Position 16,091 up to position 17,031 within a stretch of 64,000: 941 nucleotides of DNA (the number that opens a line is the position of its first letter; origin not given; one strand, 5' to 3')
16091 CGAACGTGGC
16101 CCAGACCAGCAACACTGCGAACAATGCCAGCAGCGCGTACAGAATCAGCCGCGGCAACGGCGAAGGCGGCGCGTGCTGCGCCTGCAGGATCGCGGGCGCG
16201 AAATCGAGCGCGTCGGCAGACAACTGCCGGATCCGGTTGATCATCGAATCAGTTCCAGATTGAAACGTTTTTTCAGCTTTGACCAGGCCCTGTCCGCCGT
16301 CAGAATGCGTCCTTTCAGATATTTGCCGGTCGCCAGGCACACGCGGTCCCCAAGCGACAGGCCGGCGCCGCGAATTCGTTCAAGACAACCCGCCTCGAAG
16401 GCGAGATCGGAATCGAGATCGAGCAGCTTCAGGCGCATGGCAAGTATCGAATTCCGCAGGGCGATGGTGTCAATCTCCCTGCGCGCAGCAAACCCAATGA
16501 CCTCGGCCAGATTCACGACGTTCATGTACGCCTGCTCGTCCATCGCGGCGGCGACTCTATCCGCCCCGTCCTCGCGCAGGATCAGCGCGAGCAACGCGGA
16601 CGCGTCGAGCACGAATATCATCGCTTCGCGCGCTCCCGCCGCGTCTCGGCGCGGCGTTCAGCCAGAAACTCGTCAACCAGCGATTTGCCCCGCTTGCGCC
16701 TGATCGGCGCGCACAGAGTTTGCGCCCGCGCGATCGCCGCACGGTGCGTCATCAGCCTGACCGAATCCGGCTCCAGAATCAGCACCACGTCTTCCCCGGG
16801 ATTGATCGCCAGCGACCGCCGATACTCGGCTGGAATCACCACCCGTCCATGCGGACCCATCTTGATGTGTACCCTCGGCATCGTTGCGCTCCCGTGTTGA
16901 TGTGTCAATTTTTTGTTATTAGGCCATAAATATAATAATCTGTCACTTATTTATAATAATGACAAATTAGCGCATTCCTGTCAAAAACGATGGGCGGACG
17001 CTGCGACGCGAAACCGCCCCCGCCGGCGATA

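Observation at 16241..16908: vapBC toxin-antitoxin pair translationally coupled to hlyD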

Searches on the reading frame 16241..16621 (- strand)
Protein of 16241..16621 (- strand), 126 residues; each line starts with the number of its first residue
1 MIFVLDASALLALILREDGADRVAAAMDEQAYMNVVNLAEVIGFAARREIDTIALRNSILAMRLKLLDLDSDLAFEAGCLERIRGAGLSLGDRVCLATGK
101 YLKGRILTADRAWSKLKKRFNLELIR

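Call 5: search_protein_families(library=pfam, proteins=[window:16241-16621:-], max_evalue=0.01)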
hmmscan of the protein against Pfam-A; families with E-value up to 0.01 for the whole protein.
window:16241-16621:- (126 aa): 1 family
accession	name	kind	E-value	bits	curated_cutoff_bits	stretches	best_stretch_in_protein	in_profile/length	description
PF01850.27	PIN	-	6.4e-15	56.3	23.6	1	4-117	2-118/120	PIN domain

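Call 19: find_homologous_proteins(query=window:16241-16621:-, max_evalue=1e-10)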
Query window:16241-16621:- (126 aa): 1078 proteins with E <= 1e-10 among 1899 candidates; the best 120 are listed.
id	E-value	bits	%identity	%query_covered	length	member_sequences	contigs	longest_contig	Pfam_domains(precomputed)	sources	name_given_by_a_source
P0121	9.3e-71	253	100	100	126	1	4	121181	PF01850.28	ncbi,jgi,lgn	jgi:ribonuclease VapC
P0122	2.3e-56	207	79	100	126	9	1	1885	PF01850.28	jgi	jgi:ribonuclease VapC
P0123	1.6e-54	201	79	100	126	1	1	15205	PF01850.28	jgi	jgi:PIN domain nuclease of toxin-antitoxin system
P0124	7.1e-28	115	54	100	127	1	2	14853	PF01850.28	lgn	-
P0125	8.1e-23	99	44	86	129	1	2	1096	PF01850.28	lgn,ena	-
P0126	9.2e-23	98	44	86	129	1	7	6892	PF01850.28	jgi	jgi:PIN domain nuclease of toxin-antitoxin system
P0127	1.7e-22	98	46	93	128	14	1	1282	PF01850.28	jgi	jgi:ribonuclease VapC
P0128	1.1e-21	95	47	86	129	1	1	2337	PF01850.28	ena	-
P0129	1.3e-21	95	47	96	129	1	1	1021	PF01850.28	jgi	jgi:PIN domain nuclease of toxin-antitoxin system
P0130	1.5e-21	95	47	98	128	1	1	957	PF01850.28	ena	-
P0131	1.9e-21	94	42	86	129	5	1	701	PF01850.28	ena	-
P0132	3.9e-21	93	47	100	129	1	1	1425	PF01850.28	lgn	-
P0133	4.5e-21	93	46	96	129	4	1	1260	PF01850.28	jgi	jgi:ribonuclease VapC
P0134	5.1e-21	93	42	86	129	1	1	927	PF01850.28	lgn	-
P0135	5.2e-21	93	43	87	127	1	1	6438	PF01850.28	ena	-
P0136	5.4e-21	93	45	88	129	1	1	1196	PF01850.28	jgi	jgi:ribonuclease VapC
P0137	8.8e-21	92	46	100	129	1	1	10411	PF01850.28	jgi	jgi:ribonuclease VapC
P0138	9.1e-21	92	47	100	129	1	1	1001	PF01850.28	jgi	jgi:ribonuclease VapC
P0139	9.7e-21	92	42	86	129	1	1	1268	PF01850.28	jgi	jgi:ribonuclease VapC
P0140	1.1e-20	92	45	98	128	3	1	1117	PF01850.28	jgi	-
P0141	2.0e-20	91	45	88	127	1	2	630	PF01850.28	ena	-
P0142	2.8e-20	90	44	87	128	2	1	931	PF01850.28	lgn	-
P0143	3.0e-20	90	43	86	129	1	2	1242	PF01850.28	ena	-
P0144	3.4e-20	90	46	98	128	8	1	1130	PF01850.28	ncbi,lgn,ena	-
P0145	4.0e-20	90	44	86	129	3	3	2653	PF01850.28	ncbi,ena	-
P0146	4.2e-20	90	46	98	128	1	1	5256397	PF01850.28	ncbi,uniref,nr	ncbi:type II toxin-antitoxin system VapC family toxin [Caulobacter soli]|uniref:type II toxin-antito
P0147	4.4e-20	90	50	98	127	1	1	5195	PF01850.28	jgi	jgi:PIN domain nuclease of toxin-antitoxin system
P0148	4.5e-20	90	42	86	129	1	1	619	PF01850.28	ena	-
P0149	4.7e-20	90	48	99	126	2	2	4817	PF01850.28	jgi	jgi:PIN domain nuclease of toxin-antitoxin system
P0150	4.8e-20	90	45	98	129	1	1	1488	PF01850.28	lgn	-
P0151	5.1e-20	90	44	86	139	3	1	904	PF01850.28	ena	-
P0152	5.2e-20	90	45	88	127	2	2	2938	PF01850.28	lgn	-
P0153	5.3e-20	90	46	91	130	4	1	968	PF01850.28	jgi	jgi:ribonuclease VapC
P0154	5.9e-20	89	46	98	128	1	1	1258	PF01850.28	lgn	-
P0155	7.4e-20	89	41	87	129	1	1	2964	PF01850.28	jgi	jgi:ribonuclease VapC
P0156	8.7e-20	89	46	98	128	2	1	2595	PF01850.28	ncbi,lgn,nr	ncbi:MAG TPA: type II toxin-antitoxin system VapC family toxin [Dehalococcoidia bacterium]|nr:type I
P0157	9.1e-20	89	46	100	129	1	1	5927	PF01850.28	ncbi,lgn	-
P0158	9.7e-20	89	48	98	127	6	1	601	PF01850.28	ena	-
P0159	9.8e-20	89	47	100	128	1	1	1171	PF01850.28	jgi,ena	-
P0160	9.9e-20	89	47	100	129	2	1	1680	PF01850.28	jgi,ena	-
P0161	1.0e-19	89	46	98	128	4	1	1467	PF01850.28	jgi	jgi:ribonuclease VapC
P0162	1.1e-19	89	42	87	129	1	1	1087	PF01850.28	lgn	-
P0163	1.2e-19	88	45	99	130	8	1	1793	PF01850.28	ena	-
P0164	1.2e-19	88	46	98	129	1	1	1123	PF01850.28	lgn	-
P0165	1.3e-19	88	49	100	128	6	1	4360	PF01850.28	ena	-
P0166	1.3e-19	88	43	98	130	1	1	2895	PF01850.28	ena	-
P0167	1.4e-19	88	43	86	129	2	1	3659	PF01850.28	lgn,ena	-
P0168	1.5e-19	88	47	100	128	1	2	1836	PF01850.28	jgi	jgi:ribonuclease VapC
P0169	1.7e-19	88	40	88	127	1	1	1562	PF01850.28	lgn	-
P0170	1.7e-19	88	48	98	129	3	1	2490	PF01850.28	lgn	-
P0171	1.9e-19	88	43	98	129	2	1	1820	PF01850.28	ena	-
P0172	2.4e-19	88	44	98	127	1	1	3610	PF01850.28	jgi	jgi:ribonuclease VapC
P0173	2.4e-19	87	44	87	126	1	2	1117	PF01850.28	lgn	-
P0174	2.7e-19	87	44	98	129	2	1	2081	PF01850.28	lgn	-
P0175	2.9e-19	87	49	98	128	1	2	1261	PF01850.28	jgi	jgi:ribonuclease VapC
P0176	2.9e-19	87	50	98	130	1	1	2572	PF01850.28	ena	-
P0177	3.1e-19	87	44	98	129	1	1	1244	PF01850.28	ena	-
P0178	4.2e-19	87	47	99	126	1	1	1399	PF01850.28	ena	-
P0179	4.2e-19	87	45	87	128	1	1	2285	PF01850.28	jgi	jgi:ribonuclease VapC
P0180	5.3e-19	86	46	98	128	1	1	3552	PF01850.28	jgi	-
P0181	5.6e-19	86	47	98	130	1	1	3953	PF01850.28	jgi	jgi:ribonuclease VapC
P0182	6.3e-19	86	40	98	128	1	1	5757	PF01850.28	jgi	jgi:ribonuclease VapC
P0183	6.4e-19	86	46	98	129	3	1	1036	PF01850.28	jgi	jgi:PIN domain nuclease of toxin-antitoxin system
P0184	6.8e-19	86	44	98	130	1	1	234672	PF01850.28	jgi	jgi:ribonuclease VapC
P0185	7.4e-19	86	50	98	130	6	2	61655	PF01850.28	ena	-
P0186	7.7e-19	86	47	98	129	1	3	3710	PF01850.28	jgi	jgi:ribonuclease VapC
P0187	7.7e-19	86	42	87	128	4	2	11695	PF01850.28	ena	-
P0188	7.8e-19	86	48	98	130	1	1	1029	PF01850.28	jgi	jgi:PIN domain nuclease of toxin-antitoxin system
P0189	8.8e-19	86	46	98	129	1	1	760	PF01850.28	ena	-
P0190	9.5e-19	86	41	86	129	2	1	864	PF01850.28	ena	-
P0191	9.9e-19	86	45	98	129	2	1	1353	PF01850.28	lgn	-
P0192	1.0e-18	85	46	100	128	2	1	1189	PF01850.28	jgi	-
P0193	1.1e-18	85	47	100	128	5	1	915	PF01850.28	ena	-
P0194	1.2e-18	85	44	100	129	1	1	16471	PF01850.28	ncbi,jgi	-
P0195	1.2e-18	85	49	98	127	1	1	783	PF01850.28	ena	-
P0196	1.2e-18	85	48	90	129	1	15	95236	PF01850.28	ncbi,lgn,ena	-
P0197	1.3e-18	85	40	87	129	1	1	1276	PF01850.28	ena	-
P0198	1.3e-18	85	46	90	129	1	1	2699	PF01850.28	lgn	-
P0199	1.8e-18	85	41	87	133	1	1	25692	PF01850.28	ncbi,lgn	-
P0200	1.9e-18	85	43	98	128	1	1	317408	PF01850.28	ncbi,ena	-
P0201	1.9e-18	85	47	98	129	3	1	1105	PF01850.28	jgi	jgi:ribonuclease VapC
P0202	2.0e-18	85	47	98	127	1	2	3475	PF01850.28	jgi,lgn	jgi:ribonuclease VapC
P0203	2.0e-18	85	42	93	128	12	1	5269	PF01850.28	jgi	jgi:PIN domain nuclease of toxin-antitoxin system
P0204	2.0e-18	85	44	87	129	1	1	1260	PF01850.28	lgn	-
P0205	2.1e-18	84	40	87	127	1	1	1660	PF01850.28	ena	-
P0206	2.2e-18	84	42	87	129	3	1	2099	PF01850.28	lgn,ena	-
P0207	2.2e-18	84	40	86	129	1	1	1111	PF01850.28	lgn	-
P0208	2.3e-18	84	47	91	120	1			PF01850.28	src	-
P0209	2.3e-18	84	41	98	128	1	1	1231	PF01850.28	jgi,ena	-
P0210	2.3e-18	84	42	99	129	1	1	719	PF01850.28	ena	-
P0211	2.4e-18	84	45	93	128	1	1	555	PF01850.28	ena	-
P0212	2.4e-18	84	43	87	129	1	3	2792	PF01850.28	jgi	-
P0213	2.4e-18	84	45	93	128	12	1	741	PF01850.28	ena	-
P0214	2.4e-18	84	46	98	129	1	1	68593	PF01850.28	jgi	-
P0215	2.5e-18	84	41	98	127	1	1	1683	PF01850.28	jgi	jgi:PIN domain nuclease of toxin-antitoxin system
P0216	2.8e-18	84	45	99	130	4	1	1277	PF01850.28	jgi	-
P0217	2.8e-18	84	41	87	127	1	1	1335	PF01850.28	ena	-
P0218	2.9e-18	84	46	98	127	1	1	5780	PF01850.28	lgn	-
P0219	3.3e-18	84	48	90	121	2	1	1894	PF01850.28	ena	-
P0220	3.4e-18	84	43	97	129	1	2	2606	PF01850.28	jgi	jgi:ribonuclease VapC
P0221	3.5e-18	84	47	100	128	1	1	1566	PF01850.28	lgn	-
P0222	3.6e-18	84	42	87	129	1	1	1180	PF01850.28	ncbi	-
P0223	3.6e-18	84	43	98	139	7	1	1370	PF01850.28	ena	-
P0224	3.7e-18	84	48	90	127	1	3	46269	PF01850.28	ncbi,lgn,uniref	ncbi:MAG: type II toxin-antitoxin system VapC family toxin [Thermus sp.]|uniref:type II toxin-antito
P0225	3.7e-18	84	45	98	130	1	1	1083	PF01850.28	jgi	jgi:ribonuclease VapC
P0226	3.8e-18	84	44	85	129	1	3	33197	PF01850.28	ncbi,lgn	-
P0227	3.8e-18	84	44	97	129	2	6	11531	PF01850.28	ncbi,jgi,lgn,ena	jgi:ribonuclease VapC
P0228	4.0e-18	84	42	87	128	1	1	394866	PF01850.28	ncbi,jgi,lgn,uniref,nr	ncbi:PIN domain nuclease of toxin-antitoxin system [Roseiarcus fermentans]|uniref:Ribonuclease VapC 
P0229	4.0e-18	84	40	87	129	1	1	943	PF01850.28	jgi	-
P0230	4.1e-18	84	46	90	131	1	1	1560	PF01850.28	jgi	-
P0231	4.1e-18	84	47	98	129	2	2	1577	PF01850.28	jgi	jgi:ribonuclease VapC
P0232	4.5e-18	83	44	98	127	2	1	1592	PF01850.28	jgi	jgi:PIN domain nuclease of toxin-antitoxin system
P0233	5.4e-18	83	44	86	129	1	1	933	PF01850.28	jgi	jgi:ribonuclease VapC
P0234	5.5e-18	83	43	87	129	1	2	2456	PF01850.28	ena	-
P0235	5.6e-18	83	47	98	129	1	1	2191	PF01850.28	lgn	-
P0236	5.6e-18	83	48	88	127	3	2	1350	PF01850.28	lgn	-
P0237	6.0e-18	83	44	98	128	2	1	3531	PF01850.28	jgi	jgi:PIN domain nuclease of toxin-antitoxin system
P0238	6.2e-18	83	46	98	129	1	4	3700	PF01850.28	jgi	jgi:ribonuclease VapC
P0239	6.5e-18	83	48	96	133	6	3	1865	PF01850.28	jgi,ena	-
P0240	6.6e-18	83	45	96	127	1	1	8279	PF01850.28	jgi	jgi:PIN domain nuclease of toxin-antitoxin system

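Call 20: find_encoding_contigs(protein=P0123, flank=10000, max_places=3)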
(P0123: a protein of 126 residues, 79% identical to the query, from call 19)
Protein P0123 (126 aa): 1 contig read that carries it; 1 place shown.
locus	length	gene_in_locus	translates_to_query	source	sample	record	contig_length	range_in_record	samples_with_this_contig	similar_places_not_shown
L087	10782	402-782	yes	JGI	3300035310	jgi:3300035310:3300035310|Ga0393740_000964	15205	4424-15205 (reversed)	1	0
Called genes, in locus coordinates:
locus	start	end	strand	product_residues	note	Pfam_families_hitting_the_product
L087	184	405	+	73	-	-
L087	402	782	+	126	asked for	PF01850:PIN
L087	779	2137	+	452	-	PF00364:Biotin_lipoyl (faint), PF25973:BSH_CzcB (faint), PF25984:BSH_YknX (weak), PF26077:BSH_Fcp1 (faint), PF25994:HH_AprE, PF26002:Beta-barrel_AprE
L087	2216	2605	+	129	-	PF07254:Cpta_toxin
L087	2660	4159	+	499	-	PF00171:Aldedh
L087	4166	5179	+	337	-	PF03401:TctC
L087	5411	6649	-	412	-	PF07690:MFS_1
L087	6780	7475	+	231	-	PF02798:GST_N, PF13417:GST_N_3, PF13409:GST_N_2, PF00043:GST_C, PF14497:GST_C_3 (weak), PF13410:GST_C_2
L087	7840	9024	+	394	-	PF07690:MFS_1, PF00083:Sugar_tr (weak), PF07690:MFS_1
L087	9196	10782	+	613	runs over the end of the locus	PF17297:PEPCK_N, PF00821:PEPCK_GTP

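Call 21: find_encoding_contigs(protein=P0122, flank=10000, max_places=4)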
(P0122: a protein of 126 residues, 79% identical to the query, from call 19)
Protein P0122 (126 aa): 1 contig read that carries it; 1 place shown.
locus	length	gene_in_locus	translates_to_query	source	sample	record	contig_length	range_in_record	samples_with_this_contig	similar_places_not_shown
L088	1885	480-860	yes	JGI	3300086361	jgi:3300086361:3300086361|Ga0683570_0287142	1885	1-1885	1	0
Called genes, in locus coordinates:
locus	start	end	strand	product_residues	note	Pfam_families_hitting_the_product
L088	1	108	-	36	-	?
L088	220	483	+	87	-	PF04014:MazE_antitoxin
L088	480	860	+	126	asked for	PF01850:PIN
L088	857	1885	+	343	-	?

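Call 22: find_encoding_contigs(protein=P0124, flank=10000, max_places=3)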
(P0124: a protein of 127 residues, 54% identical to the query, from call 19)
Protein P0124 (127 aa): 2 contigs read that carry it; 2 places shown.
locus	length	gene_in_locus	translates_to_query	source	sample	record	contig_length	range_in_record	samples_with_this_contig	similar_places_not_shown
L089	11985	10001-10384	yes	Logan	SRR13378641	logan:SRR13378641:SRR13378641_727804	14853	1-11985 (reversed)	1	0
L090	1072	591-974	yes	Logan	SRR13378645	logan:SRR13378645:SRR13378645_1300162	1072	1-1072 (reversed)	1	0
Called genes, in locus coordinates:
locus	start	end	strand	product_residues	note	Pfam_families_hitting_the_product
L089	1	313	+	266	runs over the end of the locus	PF00196:GerE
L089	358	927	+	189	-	-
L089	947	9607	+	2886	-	PF00353:HemolysinCabind, PF06594:HCBP_related, PF00353:HemolysinCabind (weak), PF06594:HCBP_related, PF00353:HemolysinCabind, PF06594:HCBP_related, PF00353:HemolysinCabind, PF06594:HCBP_related, +1 more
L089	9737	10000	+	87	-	PF04014:MazE_antitoxin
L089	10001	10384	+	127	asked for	PF01850:PIN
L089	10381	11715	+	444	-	PF25919:BSH_CusB (faint), PF00364:Biotin_lipoyl (faint), PF25973:BSH_CzcB (faint), PF25984:BSH_YknX (weak), PF26077:BSH_Fcp1 (faint), PF26002:Beta-barrel_AprE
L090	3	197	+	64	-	?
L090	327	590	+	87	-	PF04014:MazE_antitoxin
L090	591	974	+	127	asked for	PF01850:PIN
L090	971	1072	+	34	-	?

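Call 30: find_related_loci(query=A3, collection=metagenome_contigs, flank=4000)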
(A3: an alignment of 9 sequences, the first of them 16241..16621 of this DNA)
Query A3 (126 aa) in metagenome_contigs; peptide patterns used: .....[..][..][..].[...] (x = any residue, [..] = any of these).
600 stretches matched a pattern (row limit reached: there are more); 492 encode a relative of the query (tblastn E <= 1e-3); the best 80 are kept; 80 distinct loci.
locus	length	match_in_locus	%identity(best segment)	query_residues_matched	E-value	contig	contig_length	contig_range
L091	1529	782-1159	79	1-126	3e-58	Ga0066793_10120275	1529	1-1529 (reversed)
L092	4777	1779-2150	42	4-126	1e-25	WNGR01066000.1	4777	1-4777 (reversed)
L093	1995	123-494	43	3-126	6e-23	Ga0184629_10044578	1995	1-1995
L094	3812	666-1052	44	4-126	1e-22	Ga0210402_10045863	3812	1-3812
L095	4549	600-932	47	4-114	8e-22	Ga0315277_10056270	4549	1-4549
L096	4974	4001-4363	45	4-124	9e-22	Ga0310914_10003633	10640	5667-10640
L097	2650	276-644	44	3-125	1e-21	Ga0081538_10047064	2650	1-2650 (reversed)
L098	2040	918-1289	40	4-126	1e-21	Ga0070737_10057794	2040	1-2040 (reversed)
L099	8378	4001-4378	41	1-126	2e-21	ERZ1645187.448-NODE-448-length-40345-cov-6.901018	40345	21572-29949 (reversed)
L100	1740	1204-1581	43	4-126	2e-21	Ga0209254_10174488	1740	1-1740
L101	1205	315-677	44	4-124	1e-21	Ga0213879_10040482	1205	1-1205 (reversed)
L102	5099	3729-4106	43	2-126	3e-21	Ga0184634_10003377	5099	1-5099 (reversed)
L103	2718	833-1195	44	4-124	2e-21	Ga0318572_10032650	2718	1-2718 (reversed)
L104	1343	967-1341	45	4-126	6e-21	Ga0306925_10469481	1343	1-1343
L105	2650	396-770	45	4-126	7e-21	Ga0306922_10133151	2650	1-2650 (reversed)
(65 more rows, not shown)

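Call 58: search_protein_families(library=ncbifam, proteins=[window:16241-16621:-], max_evalue=0.001)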
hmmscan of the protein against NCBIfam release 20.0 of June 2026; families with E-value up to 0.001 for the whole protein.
window:16241-16621:- (126 aa): 0 families

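Call 71: search_protein_families(library=padloc, proteins=[window:16241-16621:-], max_evalue=0.001)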
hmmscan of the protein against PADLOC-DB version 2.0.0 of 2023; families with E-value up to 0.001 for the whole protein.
window:16241-16621:- (126 aa): 0 families

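Call 72: search_solved_structures(query=window:16241-16621:-, max_evalue=0.001)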
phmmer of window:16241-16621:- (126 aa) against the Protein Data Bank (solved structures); distinct sequences matched with E-value up to 0.001: 0.

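Call 73: search_solved_structures(query=A3, max_evalue=0.01, show_alignments=1)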
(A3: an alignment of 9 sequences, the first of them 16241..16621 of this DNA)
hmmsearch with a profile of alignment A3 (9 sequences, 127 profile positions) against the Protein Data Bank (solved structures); distinct sequences matched with E-value up to 0.01: 2.
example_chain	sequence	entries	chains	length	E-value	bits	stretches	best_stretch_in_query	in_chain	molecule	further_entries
4xgq_A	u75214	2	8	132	0.001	22.7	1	3-107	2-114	Ribonuclease VapC30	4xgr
2fe1_A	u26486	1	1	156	0.001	22.6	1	1-113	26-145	conserved hypothetical protein PAE0151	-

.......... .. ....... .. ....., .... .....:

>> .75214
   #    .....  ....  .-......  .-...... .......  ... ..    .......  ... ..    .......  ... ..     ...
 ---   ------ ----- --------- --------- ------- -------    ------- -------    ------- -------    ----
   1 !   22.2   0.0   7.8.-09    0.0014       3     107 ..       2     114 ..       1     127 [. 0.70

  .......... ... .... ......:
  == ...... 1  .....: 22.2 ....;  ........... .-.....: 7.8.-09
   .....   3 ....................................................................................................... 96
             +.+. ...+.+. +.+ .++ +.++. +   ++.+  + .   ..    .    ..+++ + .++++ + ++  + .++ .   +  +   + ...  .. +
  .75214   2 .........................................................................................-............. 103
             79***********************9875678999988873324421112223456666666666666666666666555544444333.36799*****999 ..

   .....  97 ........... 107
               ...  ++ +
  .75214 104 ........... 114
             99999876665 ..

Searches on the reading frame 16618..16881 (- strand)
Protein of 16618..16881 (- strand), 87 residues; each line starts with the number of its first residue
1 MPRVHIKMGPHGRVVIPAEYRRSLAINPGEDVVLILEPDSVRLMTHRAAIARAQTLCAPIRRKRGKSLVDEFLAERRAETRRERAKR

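Call 5: search_protein_families(library=pfam, proteins=[window:16618-16881:-], max_evalue=0.01)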
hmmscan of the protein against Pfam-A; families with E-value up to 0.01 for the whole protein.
window:16618-16881:- (87 aa): 1 family
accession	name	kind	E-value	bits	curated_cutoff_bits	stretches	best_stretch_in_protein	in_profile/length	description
PF04014.23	MazE_antitoxin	-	2.2e-06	27.9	24.7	1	12-43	8-40/48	Antidote-toxin recognition MazE, bacterial antitoxin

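Call 58: search_protein_families(library=ncbifam, proteins=[window:16618-16881:-], max_evalue=0.001)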
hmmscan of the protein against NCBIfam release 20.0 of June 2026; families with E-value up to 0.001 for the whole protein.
window:16618-16881:- (87 aa): 2 families
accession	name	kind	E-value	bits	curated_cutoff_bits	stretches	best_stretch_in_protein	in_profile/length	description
TIGR01439.1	lp_hng_hel_AbrB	domain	8.8e-07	28.6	28.3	1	7-40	3-36/44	transcriptional regulator, AbrB family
NF006352.0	PRK08577.1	equivalog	0.00076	19.5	140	1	6-51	7-52/136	hypothetical protein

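Call 71: search_protein_families(library=padloc, proteins=[window:16618-16881:-], max_evalue=0.001)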
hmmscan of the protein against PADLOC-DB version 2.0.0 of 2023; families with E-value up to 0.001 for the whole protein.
window:16618-16881:- (87 aa): 0 families
